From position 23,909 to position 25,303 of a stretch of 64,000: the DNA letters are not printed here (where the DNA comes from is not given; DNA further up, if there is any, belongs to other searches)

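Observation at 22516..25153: Translationally coupled DUF917 + hydantoinase-like pair heading a CUT2-type importer operon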

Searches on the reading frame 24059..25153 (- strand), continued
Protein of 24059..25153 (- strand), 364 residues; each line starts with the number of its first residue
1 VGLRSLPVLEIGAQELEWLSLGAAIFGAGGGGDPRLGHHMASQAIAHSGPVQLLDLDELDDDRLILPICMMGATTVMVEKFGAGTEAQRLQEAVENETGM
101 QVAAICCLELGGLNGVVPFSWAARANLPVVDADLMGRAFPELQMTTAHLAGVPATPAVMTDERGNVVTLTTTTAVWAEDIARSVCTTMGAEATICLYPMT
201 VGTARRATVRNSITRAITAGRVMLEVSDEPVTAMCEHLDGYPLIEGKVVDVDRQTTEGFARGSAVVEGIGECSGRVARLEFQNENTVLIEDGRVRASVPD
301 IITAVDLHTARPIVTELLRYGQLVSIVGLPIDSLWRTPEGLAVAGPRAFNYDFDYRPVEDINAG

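Call 88: find_encoding_contigs(protein=P0009, flank=9000, max_places=1)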
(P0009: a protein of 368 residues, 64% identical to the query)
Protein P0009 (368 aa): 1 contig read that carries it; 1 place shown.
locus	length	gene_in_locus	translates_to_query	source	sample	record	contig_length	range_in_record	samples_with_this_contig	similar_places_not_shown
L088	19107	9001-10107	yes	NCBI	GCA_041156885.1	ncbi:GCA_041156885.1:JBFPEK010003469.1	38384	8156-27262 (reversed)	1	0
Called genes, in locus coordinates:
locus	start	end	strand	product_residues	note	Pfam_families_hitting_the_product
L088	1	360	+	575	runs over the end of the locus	-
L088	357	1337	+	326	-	PF01244:Peptidase_M19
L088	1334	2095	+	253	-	-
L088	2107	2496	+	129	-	PF01042:Ribonuc_L-PSP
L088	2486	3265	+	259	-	PF02463:SMC_N (weak), PF00005:ABC_tran, PF13304:AAA_21 (faint)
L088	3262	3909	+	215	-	PF00528:BPD_transp_1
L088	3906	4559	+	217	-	PF00528:BPD_transp_1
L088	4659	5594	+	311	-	PF00497:SBP_bac_3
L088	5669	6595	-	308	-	PF00753:Lactamase_B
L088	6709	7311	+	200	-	PF00440:TetR_N (weak), PF16859:TetR_C_11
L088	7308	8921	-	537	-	PF17853:GGDEF_2 (weak), PF13556:HTH_30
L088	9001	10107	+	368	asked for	PF06032:S-Me-THD_N, PF20906:S-Me-THD_C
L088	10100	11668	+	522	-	PF01869:BcrAD_BadFG (weak), PF05378:Hydant_A_N, PF01968:Hydantoinase_A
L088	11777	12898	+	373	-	PF13407:Peripla_BP_4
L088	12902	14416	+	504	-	PF00005:ABC_tran, PF13304:AAA_21 (faint), PF00005:ABC_tran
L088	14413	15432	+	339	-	PF02653:BPD_transp_2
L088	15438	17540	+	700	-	PF05378:Hydant_A_N, PF01968:Hydantoinase_A, PF19278:Hydant_A_C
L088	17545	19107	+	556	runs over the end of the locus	PF02538:Hydantoinase_B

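Call 91: search_protein_families(library=pfam, proteins=[L056:15013-16674:+, L056:16671-18701:+, L056:18698-19732:+, L056:3258-4952:+, L056:6494-7357:+, L056:4821-6443:-, L088:1334-2095:+, L087:12757-13920:+], max_evalue=0.00001)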
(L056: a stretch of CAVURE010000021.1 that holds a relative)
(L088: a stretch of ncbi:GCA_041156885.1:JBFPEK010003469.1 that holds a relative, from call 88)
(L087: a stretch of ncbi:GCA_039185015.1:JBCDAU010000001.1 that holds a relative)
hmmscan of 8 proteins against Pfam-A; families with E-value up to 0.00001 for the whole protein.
L056:15013-16674:+ (553 aa): 2 families
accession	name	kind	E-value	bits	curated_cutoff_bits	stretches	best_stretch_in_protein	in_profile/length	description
PF01968.24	Hydantoinase_A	-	3.4e-56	191.1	22.9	1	176-385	1-214/291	Hydantoinase/oxoprolinase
PF05378.19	Hydant_A_N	-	4.1e-33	115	25.2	1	2-155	24-175/176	Hydantoinase/oxoprolinase N-terminal region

L056:16671-18701:+ (676 aa): 1 family
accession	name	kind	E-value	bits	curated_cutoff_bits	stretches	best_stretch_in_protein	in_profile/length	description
PF02538.19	Hydantoinase_B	-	1.5e-151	505.8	26.8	1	125-645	1-519/519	Hydantoinase B/oxoprolinase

L056:18698-19732:+ (344 aa): 1 family
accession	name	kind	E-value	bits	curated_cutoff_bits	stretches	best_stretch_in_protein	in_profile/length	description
PF01244.27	Peptidase_M19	-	3.6e-79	266.7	26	1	17-341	7-319/319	Membrane dipeptidase (Peptidase family M19)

L056:3258-4952:+ (564 aa): 3 families
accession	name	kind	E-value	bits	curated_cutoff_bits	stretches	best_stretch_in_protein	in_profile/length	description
PF00749.27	tRNA-synt_1c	-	1.6e-106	356.2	23.4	1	35-346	1-313/314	tRNA synthetases class I (E and Q), catalytic domain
PF03950.23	tRNA-synt_1c_C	-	4.5e-30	104.2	23.9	1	349-449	1-91/91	tRNA synthetases class I (E and Q), anti-codon binding domain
PF20974.2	tRNA-synt_1c_C2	-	1.5e-23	83.6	23.9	1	466-539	1-69/69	tRNA synthetases class I (E and Q), anti-codon binding domain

L056:6494-7357:+ (287 aa): 0 families

L056:4821-6443:- (540 aa): 2 families
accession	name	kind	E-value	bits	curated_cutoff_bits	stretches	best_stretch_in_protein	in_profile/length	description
PF03129.25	HGTP_anticodon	-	3.4e-21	75.6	21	1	289-379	1-88/94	Anticodon binding domain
PF00587.30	tRNA-synt_2b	-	1e-15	58.7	29.3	1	101-270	7-176/179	tRNA synthetase class II core domain (G, H, P, S and T)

L088:1334-2095:+ (253 aa): 0 families

L087:12757-13920:+ (387 aa): 1 family
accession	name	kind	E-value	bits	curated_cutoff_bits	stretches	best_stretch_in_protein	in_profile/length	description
PF13407.12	Peripla_BP_4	-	3.1e-29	102.8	35.1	1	94-355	2-256/258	Periplasmic binding protein domain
